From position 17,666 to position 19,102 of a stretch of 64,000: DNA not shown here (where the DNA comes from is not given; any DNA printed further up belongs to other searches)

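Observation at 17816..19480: Two-gene module: P-loop kinase-like ATPase fused to a CYTH triphosphate-tunnel domain, translationally coupled to an unknown 160-aa protein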

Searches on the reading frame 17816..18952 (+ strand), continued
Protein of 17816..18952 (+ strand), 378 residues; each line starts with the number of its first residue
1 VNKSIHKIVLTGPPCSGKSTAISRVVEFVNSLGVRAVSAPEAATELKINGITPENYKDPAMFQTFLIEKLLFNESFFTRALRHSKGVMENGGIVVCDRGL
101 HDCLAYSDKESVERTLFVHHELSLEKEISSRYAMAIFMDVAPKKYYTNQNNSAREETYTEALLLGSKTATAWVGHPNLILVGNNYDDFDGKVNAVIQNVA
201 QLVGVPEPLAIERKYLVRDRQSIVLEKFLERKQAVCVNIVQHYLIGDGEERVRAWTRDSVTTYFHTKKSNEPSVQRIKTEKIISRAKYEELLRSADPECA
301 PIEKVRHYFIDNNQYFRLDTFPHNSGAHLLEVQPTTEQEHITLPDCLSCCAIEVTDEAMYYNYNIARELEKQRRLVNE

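Call 28: predict_structure(alignment_id=A1)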
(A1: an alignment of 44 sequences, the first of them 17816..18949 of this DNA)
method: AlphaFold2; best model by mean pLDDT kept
length: 378 residues; sequences in the alignment: 44
mean_pLDDT: 92.6   pTM: 0.89
mean pLDDT of the five models: 92.6, 92.2, 92.0, 92.0, 91.7
residues with pLDDT >= 90: 302; 70-90: 71; 50-70: 5; < 50: 0
segments of 3 or more residues with pLDDT < 50: none
pLDDT, mean of each block of 10 residues (from residue 1): 87 95 97 96 95 91 95 98 94 97 95 94 91 96 91 91 97 95 89 94 83 88 88 96 89 95 91 83 96 97 96 95 84 87 89 93 94 95
secondary structure, 60 per line:
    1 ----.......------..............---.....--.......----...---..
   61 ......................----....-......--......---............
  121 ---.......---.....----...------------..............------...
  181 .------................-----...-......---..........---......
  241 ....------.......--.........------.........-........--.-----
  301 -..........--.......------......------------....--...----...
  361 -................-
elements in order: E5-11 H18-31 E35-39 H42-48 H59-82 H87-90 E92-97 H100-105 H109-120 H124-130 E134-138 H158-171 E178-181 H188-203 E209-211 E213-218 H222-231 E235-244 E251-257 E260-268 E275-283 H285-292 E302-311 E314-320 E327-332 H345-348 E351-353 H362-377

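Call 36: fold_search(model_id=the predicted structure, library=pdb)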
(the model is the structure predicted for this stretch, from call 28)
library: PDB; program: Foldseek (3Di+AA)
matches with E <= 10: 1273; with E <= 0.001: 164
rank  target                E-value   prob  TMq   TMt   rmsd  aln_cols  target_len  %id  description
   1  2fbl_B                2.5e-08  1.00  0.28  0.61   5.8       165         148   27  The crystal structure of the hypothetical protein NE1496 (released 2005-12-20)
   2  3typ_B                3.3e-08  1.00  0.28  0.61   4.7       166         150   27  The crystal structure of the inorganic triphosphatase NE1496 (released 2012-05-09)
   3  3typ_A                8.6e-08  1.00  0.27  0.61   4.9       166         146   26  The crystal structure of the inorganic triphosphatase NE1496 (released 2012-05-09)
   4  2fbl_A                8.6e-08  1.00  0.27  0.61   5.0       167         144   25  The crystal structure of the hypothetical protein NE1496 (released 2005-12-20)
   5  7z67                  4.9e-07  1.00  0.27  0.26  21.0       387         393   12  Crystal structure of the tandem kinase & triphosphate tunnel metalloenzyme domain module of the TTM1 protein from Arabid (released 2022-03-23)
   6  7nsd                  2.7e-06  1.00  0.28  0.56   3.5       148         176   17  Triphosphate tunnel metalloenzyme from Sulfolobus acidocaldarius in complex with ATP and calcium (released 2021-06-02)
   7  7ns9                  2.8e-06  1.00  0.26  0.49   4.2       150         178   20  Triphosphate tunnel metalloenzyme from Sulfolobus acidocaldarius in complex with triphosphate and calcium (released 2021-06-02)
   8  2een_A                3.9e-06  1.00  0.28  0.54   3.8       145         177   19  Structure of PH1819 protein from Pyrococcus Horikoshii OT3 (released 2007-08-21)
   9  7nsa                  4.7e-06  1.00  0.27  0.53   4.2       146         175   18  Triphosphate tunnel metalloenzyme from Sulfolobus acidocaldarius in complex with pyrophosphate and calcium (released 2021-06-02)
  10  1e2f                  6.9e-06  1.00  0.37  0.60   4.9       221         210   15  Human thymidylate kinase complexed with thymidine monophosphate, adenosine diphosphate and a magnesium-ion (released 2001-05-17)
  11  2yof_A                7.3e-06  1.00  0.36  0.64   4.9       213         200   14  Plasmodium falciparum thymidylate kinase in complex with a (thio)urea- beta-deoxythymidine inhibitor (released 2013-07-24)
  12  7nsf                  8.2e-06  1.00  0.27  0.52   4.2       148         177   17  Triphosphate tunnel metalloenzyme from Sulfolobus acidocaldarius in complex with triphosphate and magnesium (released 2021-06-02)
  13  1e98                  8.6e-06  1.00  0.36  0.58   5.2       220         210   15  Wild type human thymidylate kinase complexed with AZTMP and ADP (released 2001-10-05)
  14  2yof_B                1.1e-05  1.00  0.36  0.62   5.3       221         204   16  Plasmodium falciparum thymidylate kinase in complex with a (thio)urea- beta-deoxythymidine inhibitor (released 2013-07-24)
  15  2yog_A                1.1e-05  1.00  0.33  0.58   6.1       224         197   16  Plasmodium falciparum thymidylate kinase in complex with a (thio)urea- alpha-deoxythymidine inhibitor (released 2013-07-24)
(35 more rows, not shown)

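Call 47: find_related_loci(query=A1, collection=genome_contigs, flank=4000)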
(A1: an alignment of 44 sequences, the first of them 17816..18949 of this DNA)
Query A1 (378 aa) in genome_contigs; peptide patterns used: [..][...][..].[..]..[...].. (x = any residue, [..] = any of these).
600 stretches matched a pattern (row limit reached: there are more); 550 encode a relative of the query (tblastn E <= 1e-3); the best 80 are kept; 80 distinct loci.
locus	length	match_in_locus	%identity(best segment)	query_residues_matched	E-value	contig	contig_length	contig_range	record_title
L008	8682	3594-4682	35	5-372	2e-58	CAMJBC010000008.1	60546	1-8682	MAG: uncultured Tenericutes bacterium isolate SRR12081297_bin.39_metaWRAP_v1.3_MAG genome assembly, contig: ERZ12289777.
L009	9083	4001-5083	38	2-367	3e-58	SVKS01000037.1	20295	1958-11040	MAG: Oscillospiraceae bacterium isolate SIG467 NODE_13653_length_20295_cov_1.177955, whole genome shotgun sequence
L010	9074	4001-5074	35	5-367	2e-57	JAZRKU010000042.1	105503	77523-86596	MAG: Acutalibacteraceae bacterium isolate T1900045445_YK20190136.MAGScoT_cleanbin_000034 SGB_7146_k141_133755, whole gen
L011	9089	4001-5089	34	5-372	5e-57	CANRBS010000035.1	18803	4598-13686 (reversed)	MAG: uncultured Bacilli bacterium isolate Lapin-028__bin55 genome assembly, contig: Lapin-028__NODE_3256_length_18803_co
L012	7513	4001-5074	36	5-367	3e-56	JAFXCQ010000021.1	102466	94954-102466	MAG: Clostridia bacterium isolate RGIG6294 Sheep_Rectum-3__c828016, whole genome shotgun sequence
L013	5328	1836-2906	35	3-366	2e-56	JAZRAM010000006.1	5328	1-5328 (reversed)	MAG: Bacilli bacterium isolate T1900045141_TC20190135.MAGScoT_cleanbin_000018 SGB_4920_k141_3382041, whole genome shotgu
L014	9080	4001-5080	35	3-366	2e-56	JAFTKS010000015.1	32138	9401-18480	MAG: Clostridia bacterium isolate RGIG3907 Roe_deer_Cecum-2__c452797, whole genome shotgun sequence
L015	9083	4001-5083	34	3-367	2e-55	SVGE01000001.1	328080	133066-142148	MAG: Clostridiales bacterium isolate SIG350 NODE_37_length_328080_cov_3.588084, whole genome shotgun sequence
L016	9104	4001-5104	35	4-375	2e-55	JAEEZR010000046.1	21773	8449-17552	MAG: Bacillales bacterium isolate Tb.RUG.9 k141_9766098_flag=0_multi=17.0035_len=21773, whole genome shotgun sequence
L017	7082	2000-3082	34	5-369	6e-55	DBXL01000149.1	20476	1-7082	MAG TPA_asm: Ruminococcaceae bacterium UBA1213 UBA1213_contig_39338, whole genome shotgun sequence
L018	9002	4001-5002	36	3-340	5e-55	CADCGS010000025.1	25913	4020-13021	MAG: uncultured Ruminococcus sp. isolate RUG14638 genome assembly, contig: RUG14638_asm_25, whole genome shotgun sequenc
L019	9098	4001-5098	34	2-372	1e-54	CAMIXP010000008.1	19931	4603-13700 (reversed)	MAG: uncultured Bacillales bacterium isolate SRR12081302_bin.69_metaWRAP_v1.3_MAG genome assembly, contig: ERZ12289775.4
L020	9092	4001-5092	34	3-366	1e-54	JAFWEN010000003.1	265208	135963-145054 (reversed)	Candidatus Saccharibacteria bacterium isolate RGIG5667 Sheep_Duodenum-4__c574, whole genome shotgun sequence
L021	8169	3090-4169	35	5-366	1e-54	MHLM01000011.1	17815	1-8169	MAG: Candidatus Lloydbacteria bacterium RIFCSPHIGHO2_02_FULL_50_18 rifcsphigho2_02_scaffold_5429, whole genome shotgun s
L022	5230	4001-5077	34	1-366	2e-54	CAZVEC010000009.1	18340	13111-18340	MAG TPA_asm: uncultured Candidatus Saccharibacteria bacterium isolate SRP050083_co2_123 genome assembly, contig: NODE_21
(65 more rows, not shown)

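Call 66: search_protein_families(library=phrogs, proteins=[window:17816-18952:+], max_evalue=0.1)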
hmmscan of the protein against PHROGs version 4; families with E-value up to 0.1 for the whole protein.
window:17816-18952:+ (378 aa): 5 families
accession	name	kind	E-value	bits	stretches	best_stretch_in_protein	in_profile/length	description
phrog_6660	-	unknown function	1.3e-11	45.7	1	210-372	4-156/157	-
phrog_2107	-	other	5.3e-05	24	1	5-108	3-101/201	thymidylate kinase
phrog_761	-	other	5.5e-05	24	1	8-118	22-124/362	thymidylate kinase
phrog_12538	-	unknown function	0.0067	17.8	1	155-186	23-55/60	-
phrog_2071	-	other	0.02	15.7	1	8-32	19-39/282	ATPase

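Call 68: find_encoding_contigs(protein=P0014, flank=5000, max_places=3)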
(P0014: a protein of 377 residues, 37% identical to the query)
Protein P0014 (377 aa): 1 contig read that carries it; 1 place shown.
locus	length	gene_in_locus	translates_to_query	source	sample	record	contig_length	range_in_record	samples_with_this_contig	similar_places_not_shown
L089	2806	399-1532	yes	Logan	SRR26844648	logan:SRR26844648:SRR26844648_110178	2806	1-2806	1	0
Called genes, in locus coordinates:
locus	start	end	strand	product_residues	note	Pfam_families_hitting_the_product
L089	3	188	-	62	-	?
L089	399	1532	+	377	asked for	PF13521:AAA_28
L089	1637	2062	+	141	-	PF00075:RNase_H, PF13456:RVT_3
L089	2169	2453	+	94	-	-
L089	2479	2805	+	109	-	?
